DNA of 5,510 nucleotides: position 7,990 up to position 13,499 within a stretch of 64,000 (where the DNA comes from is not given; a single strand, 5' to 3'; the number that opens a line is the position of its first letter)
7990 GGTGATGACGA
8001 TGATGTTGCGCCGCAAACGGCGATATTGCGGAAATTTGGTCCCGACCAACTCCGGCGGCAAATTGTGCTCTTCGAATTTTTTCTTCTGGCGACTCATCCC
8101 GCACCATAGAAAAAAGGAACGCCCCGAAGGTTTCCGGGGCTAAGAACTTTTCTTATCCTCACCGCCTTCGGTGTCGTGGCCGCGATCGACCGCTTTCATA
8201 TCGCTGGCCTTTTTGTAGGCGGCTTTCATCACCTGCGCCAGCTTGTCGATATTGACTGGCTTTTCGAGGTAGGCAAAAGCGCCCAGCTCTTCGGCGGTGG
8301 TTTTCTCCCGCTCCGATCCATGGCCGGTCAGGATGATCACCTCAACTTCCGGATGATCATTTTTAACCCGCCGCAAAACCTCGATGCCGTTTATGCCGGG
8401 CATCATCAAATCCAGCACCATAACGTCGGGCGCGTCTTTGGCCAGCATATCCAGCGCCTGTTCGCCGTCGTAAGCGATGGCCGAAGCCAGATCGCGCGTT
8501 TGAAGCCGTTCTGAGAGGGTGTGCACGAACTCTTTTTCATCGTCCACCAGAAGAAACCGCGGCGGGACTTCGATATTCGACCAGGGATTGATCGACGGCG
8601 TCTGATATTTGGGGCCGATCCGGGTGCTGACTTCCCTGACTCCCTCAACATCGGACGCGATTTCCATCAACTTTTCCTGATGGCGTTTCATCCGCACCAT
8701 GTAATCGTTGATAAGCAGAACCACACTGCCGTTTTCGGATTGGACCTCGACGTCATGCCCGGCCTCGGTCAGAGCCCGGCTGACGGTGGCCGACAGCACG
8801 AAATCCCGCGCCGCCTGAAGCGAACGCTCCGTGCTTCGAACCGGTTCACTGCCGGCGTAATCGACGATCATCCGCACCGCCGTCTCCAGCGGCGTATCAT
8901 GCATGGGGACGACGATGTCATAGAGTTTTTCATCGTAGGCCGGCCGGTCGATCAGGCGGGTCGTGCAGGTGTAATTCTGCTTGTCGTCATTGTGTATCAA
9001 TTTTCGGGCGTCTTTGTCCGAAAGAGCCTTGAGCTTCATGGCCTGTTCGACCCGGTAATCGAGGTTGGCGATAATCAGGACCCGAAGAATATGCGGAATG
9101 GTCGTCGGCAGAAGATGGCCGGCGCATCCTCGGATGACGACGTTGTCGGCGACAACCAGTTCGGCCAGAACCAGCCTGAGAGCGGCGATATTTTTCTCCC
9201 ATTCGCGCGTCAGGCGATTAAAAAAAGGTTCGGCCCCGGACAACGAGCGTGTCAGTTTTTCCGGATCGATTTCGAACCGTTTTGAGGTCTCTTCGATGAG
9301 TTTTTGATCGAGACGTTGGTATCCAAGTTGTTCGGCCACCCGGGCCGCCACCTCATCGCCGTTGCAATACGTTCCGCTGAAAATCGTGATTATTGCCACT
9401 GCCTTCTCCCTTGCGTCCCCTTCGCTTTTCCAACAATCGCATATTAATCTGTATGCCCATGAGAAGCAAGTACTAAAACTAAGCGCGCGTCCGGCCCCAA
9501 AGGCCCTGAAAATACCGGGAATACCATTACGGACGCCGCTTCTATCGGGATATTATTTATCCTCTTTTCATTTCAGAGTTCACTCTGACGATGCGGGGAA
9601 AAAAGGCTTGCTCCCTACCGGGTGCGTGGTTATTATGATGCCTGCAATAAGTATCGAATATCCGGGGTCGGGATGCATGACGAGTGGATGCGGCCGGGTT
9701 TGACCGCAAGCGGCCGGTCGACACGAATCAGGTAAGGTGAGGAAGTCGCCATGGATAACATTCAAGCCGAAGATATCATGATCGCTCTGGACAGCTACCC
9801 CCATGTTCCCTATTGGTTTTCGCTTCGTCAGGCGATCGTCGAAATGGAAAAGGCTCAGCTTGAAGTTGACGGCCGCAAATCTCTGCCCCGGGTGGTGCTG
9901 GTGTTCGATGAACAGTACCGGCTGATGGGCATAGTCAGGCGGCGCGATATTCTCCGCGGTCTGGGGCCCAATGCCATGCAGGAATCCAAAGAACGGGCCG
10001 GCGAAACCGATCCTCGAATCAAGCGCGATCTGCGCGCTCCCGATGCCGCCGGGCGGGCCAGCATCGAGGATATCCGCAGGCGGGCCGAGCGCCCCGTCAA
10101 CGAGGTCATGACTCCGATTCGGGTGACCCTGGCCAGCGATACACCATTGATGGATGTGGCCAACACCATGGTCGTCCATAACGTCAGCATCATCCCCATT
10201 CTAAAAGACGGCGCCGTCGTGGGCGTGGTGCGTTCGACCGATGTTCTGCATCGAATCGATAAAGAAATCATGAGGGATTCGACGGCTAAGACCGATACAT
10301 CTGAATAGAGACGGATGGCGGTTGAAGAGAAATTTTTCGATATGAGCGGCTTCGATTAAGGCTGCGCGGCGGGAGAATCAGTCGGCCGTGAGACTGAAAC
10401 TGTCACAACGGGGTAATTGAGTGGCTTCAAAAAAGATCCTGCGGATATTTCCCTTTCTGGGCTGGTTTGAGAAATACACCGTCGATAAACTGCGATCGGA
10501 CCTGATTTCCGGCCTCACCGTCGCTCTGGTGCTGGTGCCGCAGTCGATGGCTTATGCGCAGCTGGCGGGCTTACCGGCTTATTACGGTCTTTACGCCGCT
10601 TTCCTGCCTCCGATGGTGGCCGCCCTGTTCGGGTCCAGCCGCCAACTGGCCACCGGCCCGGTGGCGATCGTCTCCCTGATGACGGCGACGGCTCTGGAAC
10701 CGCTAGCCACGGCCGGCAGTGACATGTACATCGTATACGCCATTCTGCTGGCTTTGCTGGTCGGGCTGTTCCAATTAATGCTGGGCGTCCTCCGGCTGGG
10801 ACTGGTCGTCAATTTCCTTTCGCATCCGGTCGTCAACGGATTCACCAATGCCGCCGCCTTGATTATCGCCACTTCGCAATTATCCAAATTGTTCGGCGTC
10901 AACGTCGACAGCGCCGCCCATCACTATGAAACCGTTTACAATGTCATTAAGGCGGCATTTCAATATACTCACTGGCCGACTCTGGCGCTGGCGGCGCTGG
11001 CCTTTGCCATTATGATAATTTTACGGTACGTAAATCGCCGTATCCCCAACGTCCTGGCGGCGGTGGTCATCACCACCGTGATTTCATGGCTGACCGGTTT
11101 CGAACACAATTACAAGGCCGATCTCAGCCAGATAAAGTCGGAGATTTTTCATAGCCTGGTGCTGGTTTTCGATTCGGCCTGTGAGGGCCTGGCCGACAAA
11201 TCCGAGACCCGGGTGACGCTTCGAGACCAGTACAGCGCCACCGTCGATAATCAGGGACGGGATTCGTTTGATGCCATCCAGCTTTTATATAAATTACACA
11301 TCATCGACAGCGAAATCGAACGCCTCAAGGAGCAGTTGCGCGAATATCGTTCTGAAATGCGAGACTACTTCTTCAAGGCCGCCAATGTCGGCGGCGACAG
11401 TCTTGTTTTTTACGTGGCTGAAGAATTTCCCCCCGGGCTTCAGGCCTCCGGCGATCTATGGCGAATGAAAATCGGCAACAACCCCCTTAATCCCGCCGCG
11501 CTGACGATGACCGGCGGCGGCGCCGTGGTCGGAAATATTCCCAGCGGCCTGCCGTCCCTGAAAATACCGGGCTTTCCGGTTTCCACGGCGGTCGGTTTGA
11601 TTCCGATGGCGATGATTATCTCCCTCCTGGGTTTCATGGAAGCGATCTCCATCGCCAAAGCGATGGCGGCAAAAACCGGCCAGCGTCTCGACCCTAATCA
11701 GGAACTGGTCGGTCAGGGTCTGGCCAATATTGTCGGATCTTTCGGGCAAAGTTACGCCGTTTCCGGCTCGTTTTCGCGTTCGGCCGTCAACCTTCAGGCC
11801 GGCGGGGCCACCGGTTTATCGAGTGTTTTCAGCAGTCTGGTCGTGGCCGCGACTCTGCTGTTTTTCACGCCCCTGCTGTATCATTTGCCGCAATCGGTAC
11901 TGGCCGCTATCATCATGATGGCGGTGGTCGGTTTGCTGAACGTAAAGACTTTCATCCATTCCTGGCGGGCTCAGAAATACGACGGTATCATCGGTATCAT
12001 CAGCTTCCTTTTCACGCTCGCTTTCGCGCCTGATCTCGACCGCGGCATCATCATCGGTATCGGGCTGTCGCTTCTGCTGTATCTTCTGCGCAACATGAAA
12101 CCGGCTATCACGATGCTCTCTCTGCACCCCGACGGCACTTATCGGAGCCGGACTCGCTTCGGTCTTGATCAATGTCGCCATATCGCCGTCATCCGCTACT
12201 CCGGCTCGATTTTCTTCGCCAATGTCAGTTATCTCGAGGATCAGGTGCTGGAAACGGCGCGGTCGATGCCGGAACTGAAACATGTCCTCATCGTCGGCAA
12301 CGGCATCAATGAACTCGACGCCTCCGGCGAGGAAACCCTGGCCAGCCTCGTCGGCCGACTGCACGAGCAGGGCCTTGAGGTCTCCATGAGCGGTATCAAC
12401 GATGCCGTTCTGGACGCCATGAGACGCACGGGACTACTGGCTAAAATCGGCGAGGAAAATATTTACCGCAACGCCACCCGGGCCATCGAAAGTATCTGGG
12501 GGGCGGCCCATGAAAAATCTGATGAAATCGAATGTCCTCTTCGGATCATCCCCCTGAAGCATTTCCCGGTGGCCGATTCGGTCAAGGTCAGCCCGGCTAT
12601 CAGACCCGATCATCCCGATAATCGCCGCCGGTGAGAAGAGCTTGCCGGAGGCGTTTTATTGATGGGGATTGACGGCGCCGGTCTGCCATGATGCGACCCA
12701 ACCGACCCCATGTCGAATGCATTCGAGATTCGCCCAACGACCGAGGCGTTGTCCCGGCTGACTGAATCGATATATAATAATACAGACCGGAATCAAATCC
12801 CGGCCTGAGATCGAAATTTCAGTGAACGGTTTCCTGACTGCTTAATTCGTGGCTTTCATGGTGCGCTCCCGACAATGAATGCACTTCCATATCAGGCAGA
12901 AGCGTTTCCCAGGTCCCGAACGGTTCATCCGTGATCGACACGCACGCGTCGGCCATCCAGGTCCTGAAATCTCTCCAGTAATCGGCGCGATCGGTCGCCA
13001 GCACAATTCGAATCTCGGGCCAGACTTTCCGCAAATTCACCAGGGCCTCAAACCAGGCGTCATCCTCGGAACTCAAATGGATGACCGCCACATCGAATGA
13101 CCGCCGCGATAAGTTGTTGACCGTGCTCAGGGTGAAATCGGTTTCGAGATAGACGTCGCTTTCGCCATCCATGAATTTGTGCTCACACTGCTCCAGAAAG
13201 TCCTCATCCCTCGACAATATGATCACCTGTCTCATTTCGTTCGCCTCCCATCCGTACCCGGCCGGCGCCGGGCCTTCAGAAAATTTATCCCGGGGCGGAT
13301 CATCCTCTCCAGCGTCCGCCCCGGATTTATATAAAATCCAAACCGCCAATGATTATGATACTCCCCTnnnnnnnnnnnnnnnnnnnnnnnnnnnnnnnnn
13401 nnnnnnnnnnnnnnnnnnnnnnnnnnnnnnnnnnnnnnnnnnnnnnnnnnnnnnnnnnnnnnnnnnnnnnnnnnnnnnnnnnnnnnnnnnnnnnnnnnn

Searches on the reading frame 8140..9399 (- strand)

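Call 10: search_protein_families(library=pfam, proteins=[window:8140-9399:-])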
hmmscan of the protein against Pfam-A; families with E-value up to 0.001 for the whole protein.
window:8140-9399:- (419 aa): 3 families
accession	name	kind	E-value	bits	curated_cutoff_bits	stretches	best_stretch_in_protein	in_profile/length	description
PF13189.12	Cytidylate_kin2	-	2.1e-28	100.1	28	1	3-165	1-173/176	Cytidylate kinase-like family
PF00072.30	Response_reg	-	3.5e-27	95.2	30.2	1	283-390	2-109/111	Response regulator receiver domain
PF04972.22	BON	-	0.00079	20.1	27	0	199-228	2-35/69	BON domain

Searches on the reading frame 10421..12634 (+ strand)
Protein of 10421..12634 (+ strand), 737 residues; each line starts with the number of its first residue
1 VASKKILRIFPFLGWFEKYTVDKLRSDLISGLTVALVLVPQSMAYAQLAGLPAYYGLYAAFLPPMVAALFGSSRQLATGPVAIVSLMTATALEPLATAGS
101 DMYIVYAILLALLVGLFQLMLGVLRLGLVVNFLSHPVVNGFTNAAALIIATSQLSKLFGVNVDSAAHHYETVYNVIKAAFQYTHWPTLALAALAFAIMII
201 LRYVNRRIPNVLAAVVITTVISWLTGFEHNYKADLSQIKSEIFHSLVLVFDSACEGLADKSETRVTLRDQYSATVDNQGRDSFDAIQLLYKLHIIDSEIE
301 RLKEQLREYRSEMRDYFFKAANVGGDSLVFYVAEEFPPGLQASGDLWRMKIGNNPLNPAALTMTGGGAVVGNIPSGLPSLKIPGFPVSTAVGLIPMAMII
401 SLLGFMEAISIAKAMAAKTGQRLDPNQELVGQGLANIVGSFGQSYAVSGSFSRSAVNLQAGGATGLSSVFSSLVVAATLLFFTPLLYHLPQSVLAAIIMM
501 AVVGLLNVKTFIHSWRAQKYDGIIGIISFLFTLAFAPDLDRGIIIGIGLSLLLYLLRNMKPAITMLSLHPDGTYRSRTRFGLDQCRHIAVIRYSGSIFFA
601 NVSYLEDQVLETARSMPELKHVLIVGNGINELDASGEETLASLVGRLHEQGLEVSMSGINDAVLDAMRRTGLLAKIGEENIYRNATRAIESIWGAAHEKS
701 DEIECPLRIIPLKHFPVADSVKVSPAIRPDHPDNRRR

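Call 10: search_protein_families(library=pfam, proteins=[window:10421-12634:+])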
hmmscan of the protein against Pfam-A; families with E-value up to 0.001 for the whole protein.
window:10421-12634:+ (737 aa): 3 families
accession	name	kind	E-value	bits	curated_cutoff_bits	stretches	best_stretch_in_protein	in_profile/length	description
PF00916.26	Sulfate_transp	-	1.5e-105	353.5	23.2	2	24-239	1-225/380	Sulfate permease family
PF01740.26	STAS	-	1.5e-12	47.6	22.6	1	587-684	9-102/106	STAS domain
PF13466.11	STAS_2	-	0.00058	20.4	29.2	0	594-672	4-79/80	STAS domain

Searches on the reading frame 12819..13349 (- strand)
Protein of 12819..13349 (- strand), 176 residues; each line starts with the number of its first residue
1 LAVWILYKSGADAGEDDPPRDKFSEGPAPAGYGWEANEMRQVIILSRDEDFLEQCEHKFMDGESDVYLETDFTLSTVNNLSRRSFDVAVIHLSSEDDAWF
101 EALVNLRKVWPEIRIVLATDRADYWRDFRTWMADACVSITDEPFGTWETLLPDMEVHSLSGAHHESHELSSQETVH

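Call 10: search_protein_families(library=pfam, proteins=[window:12819-13349:-])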
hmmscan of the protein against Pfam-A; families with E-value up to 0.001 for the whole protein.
window:12819-13349:- (176 aa): 0 families

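Call 35: search_protein_families(library=pfam, proteins=[window:12819-13349:-], max_evalue=10)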
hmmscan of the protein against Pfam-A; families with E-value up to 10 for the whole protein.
window:12819-13349:- (176 aa): 1 family
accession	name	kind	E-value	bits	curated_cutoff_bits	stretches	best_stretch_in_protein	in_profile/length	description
PF02254.24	TrkA_N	-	0.052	14.3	23.8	1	40-138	22-115/116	TrkA-N domain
